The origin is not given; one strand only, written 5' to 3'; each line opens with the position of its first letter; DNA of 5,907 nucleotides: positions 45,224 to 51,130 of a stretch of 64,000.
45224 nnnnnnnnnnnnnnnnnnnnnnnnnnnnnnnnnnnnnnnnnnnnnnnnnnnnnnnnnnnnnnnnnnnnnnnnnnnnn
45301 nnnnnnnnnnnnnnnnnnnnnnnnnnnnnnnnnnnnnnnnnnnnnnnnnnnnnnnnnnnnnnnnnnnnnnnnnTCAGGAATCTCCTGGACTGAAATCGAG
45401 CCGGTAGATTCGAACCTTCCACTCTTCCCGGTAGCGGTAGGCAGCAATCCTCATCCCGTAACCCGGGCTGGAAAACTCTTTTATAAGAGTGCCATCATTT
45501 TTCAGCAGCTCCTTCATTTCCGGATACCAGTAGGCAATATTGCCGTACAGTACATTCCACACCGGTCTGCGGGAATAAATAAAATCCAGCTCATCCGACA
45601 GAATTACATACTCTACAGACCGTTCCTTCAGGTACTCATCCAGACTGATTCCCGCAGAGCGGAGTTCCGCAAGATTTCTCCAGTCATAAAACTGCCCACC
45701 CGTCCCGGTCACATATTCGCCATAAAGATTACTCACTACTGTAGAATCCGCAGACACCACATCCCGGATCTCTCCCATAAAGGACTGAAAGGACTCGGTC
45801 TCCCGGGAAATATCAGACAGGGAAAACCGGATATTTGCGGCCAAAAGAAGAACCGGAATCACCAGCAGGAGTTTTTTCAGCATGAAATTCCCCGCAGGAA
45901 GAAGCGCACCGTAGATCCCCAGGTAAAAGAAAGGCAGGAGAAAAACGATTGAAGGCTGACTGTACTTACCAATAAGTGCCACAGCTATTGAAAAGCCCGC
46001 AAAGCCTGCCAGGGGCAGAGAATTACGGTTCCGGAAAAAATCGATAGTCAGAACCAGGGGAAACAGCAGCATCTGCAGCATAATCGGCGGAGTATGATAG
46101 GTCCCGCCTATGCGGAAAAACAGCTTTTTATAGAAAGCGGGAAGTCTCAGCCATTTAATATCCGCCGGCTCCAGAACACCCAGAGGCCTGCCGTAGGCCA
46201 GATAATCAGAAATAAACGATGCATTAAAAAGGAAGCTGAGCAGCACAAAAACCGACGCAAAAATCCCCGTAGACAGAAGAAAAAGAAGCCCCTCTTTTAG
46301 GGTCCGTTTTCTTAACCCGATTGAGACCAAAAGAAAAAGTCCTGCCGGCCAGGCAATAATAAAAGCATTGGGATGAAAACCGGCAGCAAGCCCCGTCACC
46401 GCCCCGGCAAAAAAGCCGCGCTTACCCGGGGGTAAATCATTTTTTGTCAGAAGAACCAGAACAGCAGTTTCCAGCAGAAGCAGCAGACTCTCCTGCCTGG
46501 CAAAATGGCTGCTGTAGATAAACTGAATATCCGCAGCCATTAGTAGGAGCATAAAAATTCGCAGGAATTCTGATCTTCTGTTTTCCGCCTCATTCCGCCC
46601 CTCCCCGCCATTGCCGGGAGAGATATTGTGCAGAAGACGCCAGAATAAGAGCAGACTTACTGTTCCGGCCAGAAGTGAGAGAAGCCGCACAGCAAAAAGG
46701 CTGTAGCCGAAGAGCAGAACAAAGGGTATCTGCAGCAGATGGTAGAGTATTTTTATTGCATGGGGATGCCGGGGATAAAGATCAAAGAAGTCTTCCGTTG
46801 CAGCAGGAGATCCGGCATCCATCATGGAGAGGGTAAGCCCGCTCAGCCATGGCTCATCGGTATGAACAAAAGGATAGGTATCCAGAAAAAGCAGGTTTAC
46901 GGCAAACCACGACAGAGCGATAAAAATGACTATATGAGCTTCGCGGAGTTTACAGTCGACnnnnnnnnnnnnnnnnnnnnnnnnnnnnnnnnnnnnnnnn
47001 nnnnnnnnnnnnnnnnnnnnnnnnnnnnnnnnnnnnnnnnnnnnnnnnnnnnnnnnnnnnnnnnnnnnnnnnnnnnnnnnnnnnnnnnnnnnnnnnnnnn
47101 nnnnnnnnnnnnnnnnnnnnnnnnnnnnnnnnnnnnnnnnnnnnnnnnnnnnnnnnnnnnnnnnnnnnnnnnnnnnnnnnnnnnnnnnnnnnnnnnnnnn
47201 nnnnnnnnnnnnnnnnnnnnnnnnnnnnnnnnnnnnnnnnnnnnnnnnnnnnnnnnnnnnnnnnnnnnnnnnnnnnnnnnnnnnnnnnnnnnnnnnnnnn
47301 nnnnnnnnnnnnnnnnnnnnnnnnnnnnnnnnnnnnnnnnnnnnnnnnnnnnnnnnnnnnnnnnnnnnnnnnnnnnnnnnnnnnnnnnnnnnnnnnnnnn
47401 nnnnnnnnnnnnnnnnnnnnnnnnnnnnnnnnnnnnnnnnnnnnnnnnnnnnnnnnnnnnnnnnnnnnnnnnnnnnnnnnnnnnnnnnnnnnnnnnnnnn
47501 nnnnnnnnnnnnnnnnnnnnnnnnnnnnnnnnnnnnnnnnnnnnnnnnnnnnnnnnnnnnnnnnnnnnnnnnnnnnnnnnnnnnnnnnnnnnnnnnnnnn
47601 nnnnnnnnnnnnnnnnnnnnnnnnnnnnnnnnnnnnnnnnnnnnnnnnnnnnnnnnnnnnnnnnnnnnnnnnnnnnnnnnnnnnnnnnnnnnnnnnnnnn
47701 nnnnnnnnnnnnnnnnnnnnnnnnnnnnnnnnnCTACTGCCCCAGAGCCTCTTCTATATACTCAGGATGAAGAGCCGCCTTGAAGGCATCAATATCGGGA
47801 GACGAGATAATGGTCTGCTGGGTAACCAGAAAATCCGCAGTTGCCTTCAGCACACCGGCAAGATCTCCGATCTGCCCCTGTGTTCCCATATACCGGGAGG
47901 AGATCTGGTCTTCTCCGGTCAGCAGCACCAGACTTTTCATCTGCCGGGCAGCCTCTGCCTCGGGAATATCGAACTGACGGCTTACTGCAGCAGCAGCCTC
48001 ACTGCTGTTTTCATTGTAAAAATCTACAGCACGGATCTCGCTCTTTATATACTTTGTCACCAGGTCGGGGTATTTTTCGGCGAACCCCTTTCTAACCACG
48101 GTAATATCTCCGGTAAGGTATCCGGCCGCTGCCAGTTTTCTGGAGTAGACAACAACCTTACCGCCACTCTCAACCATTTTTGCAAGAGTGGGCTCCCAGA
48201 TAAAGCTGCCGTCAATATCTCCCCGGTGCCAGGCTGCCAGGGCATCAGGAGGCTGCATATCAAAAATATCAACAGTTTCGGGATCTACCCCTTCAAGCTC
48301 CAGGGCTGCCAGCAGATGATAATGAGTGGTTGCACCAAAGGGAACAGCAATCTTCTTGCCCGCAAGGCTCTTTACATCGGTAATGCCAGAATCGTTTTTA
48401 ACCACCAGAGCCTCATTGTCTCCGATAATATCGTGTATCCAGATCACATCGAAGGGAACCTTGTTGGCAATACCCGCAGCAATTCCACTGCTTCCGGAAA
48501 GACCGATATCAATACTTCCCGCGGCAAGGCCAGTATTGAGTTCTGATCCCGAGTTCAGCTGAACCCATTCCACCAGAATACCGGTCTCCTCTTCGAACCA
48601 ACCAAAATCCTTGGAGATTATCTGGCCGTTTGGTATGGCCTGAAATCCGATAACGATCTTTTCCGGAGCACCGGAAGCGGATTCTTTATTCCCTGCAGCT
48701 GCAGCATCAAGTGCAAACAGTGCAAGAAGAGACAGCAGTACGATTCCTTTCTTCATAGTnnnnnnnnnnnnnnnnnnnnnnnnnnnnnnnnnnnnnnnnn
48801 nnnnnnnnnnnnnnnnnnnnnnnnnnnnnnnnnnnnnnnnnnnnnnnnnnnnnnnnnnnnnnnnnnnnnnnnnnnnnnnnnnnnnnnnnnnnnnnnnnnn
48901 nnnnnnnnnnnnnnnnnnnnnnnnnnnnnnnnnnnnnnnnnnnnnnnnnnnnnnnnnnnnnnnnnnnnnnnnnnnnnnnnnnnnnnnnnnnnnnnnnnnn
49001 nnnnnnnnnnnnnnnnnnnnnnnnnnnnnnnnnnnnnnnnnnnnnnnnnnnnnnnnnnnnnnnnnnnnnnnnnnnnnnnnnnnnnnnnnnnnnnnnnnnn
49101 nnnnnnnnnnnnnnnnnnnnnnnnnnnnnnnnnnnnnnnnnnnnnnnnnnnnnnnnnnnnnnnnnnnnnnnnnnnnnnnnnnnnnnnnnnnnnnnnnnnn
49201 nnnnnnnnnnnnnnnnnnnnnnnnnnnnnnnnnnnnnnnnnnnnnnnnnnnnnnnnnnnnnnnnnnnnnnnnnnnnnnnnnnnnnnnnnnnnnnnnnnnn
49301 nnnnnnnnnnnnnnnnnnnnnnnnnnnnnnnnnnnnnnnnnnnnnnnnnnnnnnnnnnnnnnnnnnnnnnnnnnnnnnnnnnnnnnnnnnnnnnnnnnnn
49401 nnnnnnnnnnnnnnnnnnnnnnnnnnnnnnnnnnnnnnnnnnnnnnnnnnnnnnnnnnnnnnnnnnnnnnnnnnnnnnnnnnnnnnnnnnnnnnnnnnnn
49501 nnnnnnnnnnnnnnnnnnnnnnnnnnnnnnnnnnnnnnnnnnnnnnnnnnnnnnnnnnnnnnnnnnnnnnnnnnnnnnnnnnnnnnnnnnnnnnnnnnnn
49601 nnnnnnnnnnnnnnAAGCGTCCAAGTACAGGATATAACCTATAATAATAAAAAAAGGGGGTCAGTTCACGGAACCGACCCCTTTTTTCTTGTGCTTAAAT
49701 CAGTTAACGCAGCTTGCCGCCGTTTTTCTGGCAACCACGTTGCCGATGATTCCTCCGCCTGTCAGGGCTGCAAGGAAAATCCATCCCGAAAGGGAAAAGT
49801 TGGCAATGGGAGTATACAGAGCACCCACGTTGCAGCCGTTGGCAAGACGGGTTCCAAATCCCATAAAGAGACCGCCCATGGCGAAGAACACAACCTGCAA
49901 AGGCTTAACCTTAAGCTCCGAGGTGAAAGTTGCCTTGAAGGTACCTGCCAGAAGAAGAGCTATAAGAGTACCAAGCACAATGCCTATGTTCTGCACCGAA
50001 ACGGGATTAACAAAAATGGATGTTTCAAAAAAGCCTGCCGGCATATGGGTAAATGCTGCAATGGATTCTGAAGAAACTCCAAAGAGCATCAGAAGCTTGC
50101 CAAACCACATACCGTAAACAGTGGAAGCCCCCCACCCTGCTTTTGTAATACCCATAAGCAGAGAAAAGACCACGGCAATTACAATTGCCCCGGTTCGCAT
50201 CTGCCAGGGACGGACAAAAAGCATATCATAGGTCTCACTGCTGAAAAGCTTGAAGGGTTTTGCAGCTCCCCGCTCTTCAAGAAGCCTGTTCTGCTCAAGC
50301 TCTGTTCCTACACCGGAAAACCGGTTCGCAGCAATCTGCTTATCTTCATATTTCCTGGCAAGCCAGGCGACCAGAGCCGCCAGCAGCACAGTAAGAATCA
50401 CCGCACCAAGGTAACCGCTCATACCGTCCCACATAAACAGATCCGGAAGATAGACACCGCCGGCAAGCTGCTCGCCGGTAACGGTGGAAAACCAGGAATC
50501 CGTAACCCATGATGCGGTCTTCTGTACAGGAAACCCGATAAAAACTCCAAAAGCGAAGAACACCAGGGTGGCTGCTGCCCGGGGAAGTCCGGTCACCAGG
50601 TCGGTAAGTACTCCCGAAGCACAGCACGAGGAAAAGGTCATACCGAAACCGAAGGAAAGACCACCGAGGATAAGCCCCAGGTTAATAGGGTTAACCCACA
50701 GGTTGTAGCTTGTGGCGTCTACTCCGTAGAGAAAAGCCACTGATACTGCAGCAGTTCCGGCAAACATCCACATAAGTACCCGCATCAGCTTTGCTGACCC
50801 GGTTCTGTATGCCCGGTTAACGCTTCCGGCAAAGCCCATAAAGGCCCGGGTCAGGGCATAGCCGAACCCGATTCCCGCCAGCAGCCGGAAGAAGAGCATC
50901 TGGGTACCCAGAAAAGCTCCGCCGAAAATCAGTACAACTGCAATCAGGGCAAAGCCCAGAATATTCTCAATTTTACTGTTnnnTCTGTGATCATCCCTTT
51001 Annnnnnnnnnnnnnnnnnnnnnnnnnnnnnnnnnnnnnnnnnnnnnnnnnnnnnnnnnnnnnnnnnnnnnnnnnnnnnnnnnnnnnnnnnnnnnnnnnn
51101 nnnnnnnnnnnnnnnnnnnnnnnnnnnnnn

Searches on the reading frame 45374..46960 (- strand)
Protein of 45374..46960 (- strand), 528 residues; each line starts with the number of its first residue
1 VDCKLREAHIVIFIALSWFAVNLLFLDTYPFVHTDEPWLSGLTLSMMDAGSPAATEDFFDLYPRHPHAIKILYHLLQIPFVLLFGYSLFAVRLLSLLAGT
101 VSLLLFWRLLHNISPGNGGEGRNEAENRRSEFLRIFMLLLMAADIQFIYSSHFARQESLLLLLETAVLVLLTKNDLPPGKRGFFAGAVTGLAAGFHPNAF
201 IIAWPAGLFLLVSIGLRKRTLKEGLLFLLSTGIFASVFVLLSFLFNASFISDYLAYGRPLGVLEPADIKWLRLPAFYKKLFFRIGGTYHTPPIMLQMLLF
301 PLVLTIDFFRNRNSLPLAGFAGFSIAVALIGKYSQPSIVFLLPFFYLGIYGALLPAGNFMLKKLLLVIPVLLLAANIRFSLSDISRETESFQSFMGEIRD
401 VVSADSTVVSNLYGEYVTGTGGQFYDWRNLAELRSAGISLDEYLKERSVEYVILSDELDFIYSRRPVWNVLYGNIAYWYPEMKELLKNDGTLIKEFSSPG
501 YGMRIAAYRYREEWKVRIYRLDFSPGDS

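Call 22: search_solved_structures(query=window:45374-46960:-, max_evalue=0.01)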
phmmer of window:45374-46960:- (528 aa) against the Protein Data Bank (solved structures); distinct sequences matched with E-value up to 0.01: 0.

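Call 26: search_protein_families(library=ncbifam, proteins=[window:45374-46960:-], max_evalue=0.00001)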
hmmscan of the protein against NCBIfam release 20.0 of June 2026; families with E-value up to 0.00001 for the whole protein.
window:45374-46960:- (528 aa): 0 families

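Call 32: find_homologous_proteins(query=window:45374-46960:-, max_evalue=0.00001)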
Query window:45374-46960:- (528 aa): 192 proteins with E <= 0.00001 among 8000 candidates; the best 120 are listed.
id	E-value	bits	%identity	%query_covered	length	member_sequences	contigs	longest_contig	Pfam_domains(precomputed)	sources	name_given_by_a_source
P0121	0.0e+0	1175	100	100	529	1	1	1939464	-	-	-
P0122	4.0e-225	767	66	99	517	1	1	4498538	PF13231.13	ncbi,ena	-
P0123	1.3e-204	699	60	98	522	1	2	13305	PF13231.13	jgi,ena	-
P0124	3.7e-195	668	57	98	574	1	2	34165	PF13231.13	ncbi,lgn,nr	ncbi:MAG: glycosyltransferase family 39 protein [Spirochaetales bacterium]|nr:glycosyltransferase fa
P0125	2.3e-194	665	58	98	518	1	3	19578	PF13231.13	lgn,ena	-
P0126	6.1e-194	664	59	98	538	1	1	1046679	PF13231.13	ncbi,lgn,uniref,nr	ncbi:ArnT family glycosyltransferase [Spirochaeta isovalerica]|uniref:4-amino-4-deoxy-L-arabinose tr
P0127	6.9e-171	588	55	96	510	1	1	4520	-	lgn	-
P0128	2.8e-157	543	52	96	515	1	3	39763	-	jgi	jgi:4-amino-4-deoxy-L-arabinose transferase-like glycosyltransferase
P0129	2.8e-153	530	50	96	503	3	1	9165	-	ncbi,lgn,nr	ncbi:MAG: hypothetical protein JXA95_00695 [Spirochaetales bacterium]|nr:hypothetical protein [Spiro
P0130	4.5e-153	529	49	98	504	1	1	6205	PF13231.13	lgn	-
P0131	2.0e-152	527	47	99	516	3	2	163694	-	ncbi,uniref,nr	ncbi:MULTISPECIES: glycosyltransferase family 39 protein [unclassified Oceanispirochaeta]|uniref:Arn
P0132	1.3e-151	524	48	96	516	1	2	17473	PF13231.13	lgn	-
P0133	1.5e-151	524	49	98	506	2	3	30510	-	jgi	-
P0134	3.6e-151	523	50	98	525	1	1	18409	PF13231.13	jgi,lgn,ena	-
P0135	1.2e-150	521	51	98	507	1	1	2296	-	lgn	-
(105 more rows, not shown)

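Call 43: predict_structure(alignment_id=A2)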
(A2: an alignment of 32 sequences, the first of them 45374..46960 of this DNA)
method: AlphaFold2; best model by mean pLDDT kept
length: 528 residues; sequences in the alignment: 32
mean_pLDDT: 90.8   pTM: 0.91
mean pLDDT of the five models: 90.8, 90.2, 89.1, 88.9, 88.8
residues with pLDDT >= 90: 394; 70-90: 106; 50-70: 23; < 50: 5
segments of 3 or more residues with pLDDT < 50: 526-528
pLDDT, mean of each block of 10 residues (from residue 1): 71 97 93 90 93 90 90 97 94 97 97 72 80 94 94 91 98 95 98 95 97 96 98 98 96 87 89 92 86 93 92 94 94 90 96 77 83 93 92 95 94 87 87 92 94 94 72 80 95 97 90 96 62
secondary structure, 60 per line:
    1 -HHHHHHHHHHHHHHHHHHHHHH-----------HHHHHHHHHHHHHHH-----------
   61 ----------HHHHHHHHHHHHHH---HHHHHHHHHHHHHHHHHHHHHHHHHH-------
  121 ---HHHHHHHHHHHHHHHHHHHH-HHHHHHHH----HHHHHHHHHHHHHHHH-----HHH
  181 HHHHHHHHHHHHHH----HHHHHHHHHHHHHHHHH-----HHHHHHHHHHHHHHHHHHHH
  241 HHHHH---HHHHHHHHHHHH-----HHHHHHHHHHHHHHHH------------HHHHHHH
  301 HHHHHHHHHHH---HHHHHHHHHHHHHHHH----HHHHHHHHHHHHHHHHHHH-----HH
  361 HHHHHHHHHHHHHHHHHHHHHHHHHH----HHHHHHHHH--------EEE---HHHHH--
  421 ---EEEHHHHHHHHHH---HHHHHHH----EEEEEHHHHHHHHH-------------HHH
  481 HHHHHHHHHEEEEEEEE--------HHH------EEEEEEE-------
elements in order: H2-23 H35-49 H71-84 H88-113 H124-143 H145-152 H157-172 H178-194 H199-215 H221-245 H249-260 H266-281 H294-311 H315-330 H335-353 H359-386 H391-399 E408-410 H414-418 E424-426 H427-436 H440-446 E451-455 H456-464 H478-489 E490-497 E515-521

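Call 47: search_protein_families(library=pfam, proteins=[window:45374-46960:-], max_evalue=0.001)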
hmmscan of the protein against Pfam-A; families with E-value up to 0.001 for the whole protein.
window:45374-46960:- (528 aa): 1 family
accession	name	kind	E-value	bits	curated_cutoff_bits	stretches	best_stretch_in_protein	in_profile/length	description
PF13231.12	PMT_2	-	0.0008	20.1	26.1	0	77-113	10-46/160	Dolichyl-phosphate-mannose-protein mannosyltransferase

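Call 48: fold_search(model_id=the predicted structure, library=pdb)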
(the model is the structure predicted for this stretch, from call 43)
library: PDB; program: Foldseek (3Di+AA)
matches with E <= 10: 613; with E <= 0.001: 16
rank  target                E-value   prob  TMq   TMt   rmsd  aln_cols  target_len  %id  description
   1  5f15                  5.8e-07  1.00  0.60  0.59   7.2       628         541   12  Crystal Structure of ArnT from Cupriavidus metallidurans bound to Undecaprenyl phosphate (released 2016-02-17)
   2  7oci_F                9.8e-07  1.00  0.57  0.49  11.4       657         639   11  Cryo-EM structure of yeast Ost6p containing oligosaccharyltransferase complex (released 2022-02-16)
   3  5ezm                  1.9e-06  1.00  0.53  0.52   9.0       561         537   13  Crystal Structure of ArnT from Cupriavidus metallidurans in the apo state (released 2016-02-17)
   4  9s6t_A                2.6e-06  1.00  0.59  0.65   6.9       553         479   13  Ternary cryo-EM structure of chicken ALG12 with Dol25-PP-GlcNAc2Man7, Dol25-P-Man, and Fab (released 2026-03-18)
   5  6s7o_A                3.7e-06  1.00  0.56  0.47  12.5       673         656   12  Cryo-EM structure of human oligosaccharyltransferase complex OST-A (released 2019-12-18)
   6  8agc_A                3.8e-06  1.00  0.58  0.46  11.9       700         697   12  Structure of yeast oligosaccharylransferase complex with lipid-linked oligosaccharide and non-acceptor peptide bound (released 2022-12-07)
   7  8agb_A                4.4e-06  1.00  0.54  0.46  13.0       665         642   12  Structure of yeast oligosaccharylransferase complex with lipid-linked oligosaccharide bound (released 2022-12-07)
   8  8age_A                5.0e-06  1.00  0.58  0.49  10.7       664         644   13  Structure of yeast oligosaccharylransferase complex with acceptor peptide bound (released 2022-12-07)
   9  6c26_A                1.3e-05  1.00  0.53  0.45  12.9       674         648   14  The Cryo-EM structure of a eukaryotic oligosaccharyl transferase complex (released 2018-01-31)
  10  8b6l_I                1.7e-05  1.00  0.58  0.47  11.9       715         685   11  Subtomogram average of the human Sec61-TRAP-OSTA-translocon (released 2022-12-07)
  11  6s7t_A                1.8e-05  1.00  0.55  0.43  10.7       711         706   12  Cryo-EM structure of human oligosaccharyltransferase complex OST-B (released 2019-12-18)
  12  8pn9_A                2.9e-05  1.00  0.54  0.45  11.1       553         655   11  Structure of human oligosaccharyltransferase OST-A complex bound to NGI-1 (released 2024-05-08)
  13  6ftg_5                1.5e-04  1.00  0.49  0.41  13.6       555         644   10  Subtomogram average of OST-containing ribosome-translocon complexes from canine rough microsomal membranes (released 2018-03-21)
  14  9s6s_A                2.5e-04  1.00  0.53  0.51   8.8       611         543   11  Ternary cryo-EM structure of human ALG9 with Dol25-PP-GlcNAc2Man6, Dol25-P-Man and Fab (released 2026-03-18)
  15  9s6u_A                2.9e-04  1.00  0.52  0.50   8.7       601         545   12  Ternary cryo-EM structure of human ALG9 with Dol25-PP-GlcNAc2Man8, Dol25-P-Man and Fab (released 2026-03-18)
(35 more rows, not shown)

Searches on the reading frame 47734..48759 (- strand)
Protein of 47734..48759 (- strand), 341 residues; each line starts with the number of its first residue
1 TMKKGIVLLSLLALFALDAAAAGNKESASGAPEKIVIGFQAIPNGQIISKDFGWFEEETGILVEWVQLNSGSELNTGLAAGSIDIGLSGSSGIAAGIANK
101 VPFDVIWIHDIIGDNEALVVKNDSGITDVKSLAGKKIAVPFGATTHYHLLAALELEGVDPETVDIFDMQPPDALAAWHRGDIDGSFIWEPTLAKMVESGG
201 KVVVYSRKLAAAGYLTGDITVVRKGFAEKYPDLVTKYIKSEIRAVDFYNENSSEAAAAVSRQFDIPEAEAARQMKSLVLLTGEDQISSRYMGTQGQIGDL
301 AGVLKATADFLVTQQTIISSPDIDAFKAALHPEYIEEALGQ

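Call 26: search_protein_families(library=ncbifam, proteins=[window:47734-48759:-], max_evalue=0.00001)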
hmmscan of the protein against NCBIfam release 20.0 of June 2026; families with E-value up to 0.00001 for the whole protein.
window:47734-48759:- (341 aa): 8 families
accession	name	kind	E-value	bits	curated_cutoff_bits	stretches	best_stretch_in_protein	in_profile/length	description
TIGR01729.1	taurine_ABC_bnd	equivalog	1.1e-69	235.1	304.25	1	35-318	1-284/300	taurine ABC transporter substrate-binding protein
NF008553.0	PRK11480.1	equivalog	2.9e-52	177.8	490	1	36-306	26-299/320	taurine ABC transporter substrate-binding protein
TIGR01728.1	SsuA_fam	subfamily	3e-46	158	163.5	1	36-326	2-283/290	aliphatic sulfonate ABC transporter substrate-binding protein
NF008588.0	PRK11553.1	subfamily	1.3e-21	76.9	299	1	25-274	19-266/319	aliphatic sulfonate ABC transporter substrate-binding protein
NF040735.1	SBP_SaoX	equivalog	8.8e-16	57.9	300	1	47-270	19-240/330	ABC transporter substrate-binding subunit SaoX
TIGR03427.1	ABC_peri_uca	equivalog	7.9e-08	31.8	333.9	1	59-207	33-179/328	putative urea ABC transporter substrate-binding protein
TIGR01098.1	3A0109s03R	subfamily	3.7e-07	29.9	112.05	1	2-231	1-243/253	phosphate/phosphite/phosphonate ABC transporter substrate-binding protein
TIGR02122.1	TRAP_TAXI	subfamily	4.5e-06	25.8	84.35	0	76-187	76-196/320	TAXI family TRAP transporter solute-binding subunit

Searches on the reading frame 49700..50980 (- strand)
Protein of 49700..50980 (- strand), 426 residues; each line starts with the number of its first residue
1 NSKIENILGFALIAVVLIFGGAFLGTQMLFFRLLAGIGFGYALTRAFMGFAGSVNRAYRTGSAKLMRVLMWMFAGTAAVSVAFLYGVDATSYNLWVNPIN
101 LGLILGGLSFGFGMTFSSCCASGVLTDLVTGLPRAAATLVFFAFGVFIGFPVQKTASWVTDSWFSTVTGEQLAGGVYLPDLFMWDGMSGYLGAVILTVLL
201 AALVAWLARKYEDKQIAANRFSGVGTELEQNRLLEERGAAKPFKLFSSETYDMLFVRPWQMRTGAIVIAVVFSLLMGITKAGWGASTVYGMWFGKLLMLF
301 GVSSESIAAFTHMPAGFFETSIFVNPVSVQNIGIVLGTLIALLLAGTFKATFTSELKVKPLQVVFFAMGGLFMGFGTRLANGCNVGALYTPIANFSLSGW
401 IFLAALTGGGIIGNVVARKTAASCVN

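Call 26: search_protein_families(library=ncbifam, proteins=[window:49700-50980:-], max_evalue=0.00001)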
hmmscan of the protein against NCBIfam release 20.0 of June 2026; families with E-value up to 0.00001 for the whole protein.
window:49700-50980:- (426 aa): 2 families
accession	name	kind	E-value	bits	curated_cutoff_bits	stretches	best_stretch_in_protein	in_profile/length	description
NF033796.1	selen_YedE_FdhT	exception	7e-21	74.8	350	1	254-416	2-157/387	selenium metabolism membrane protein YedE/FdhT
NF052577.1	ThSTportTsuASprch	equivalog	1.3e-12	47.7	400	1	323-401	237-311/330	thiosulfate transporter TsuA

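Call 47: search_protein_families(library=pfam, proteins=[window:49700-50980:-], max_evalue=0.001)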
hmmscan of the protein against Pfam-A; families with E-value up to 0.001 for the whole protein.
window:49700-50980:- (426 aa): 1 family
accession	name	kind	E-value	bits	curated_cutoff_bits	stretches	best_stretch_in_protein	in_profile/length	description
PF04143.19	Sulf_transp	-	7.8e-50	170.6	27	1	45-412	1-310/310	Sulphur transport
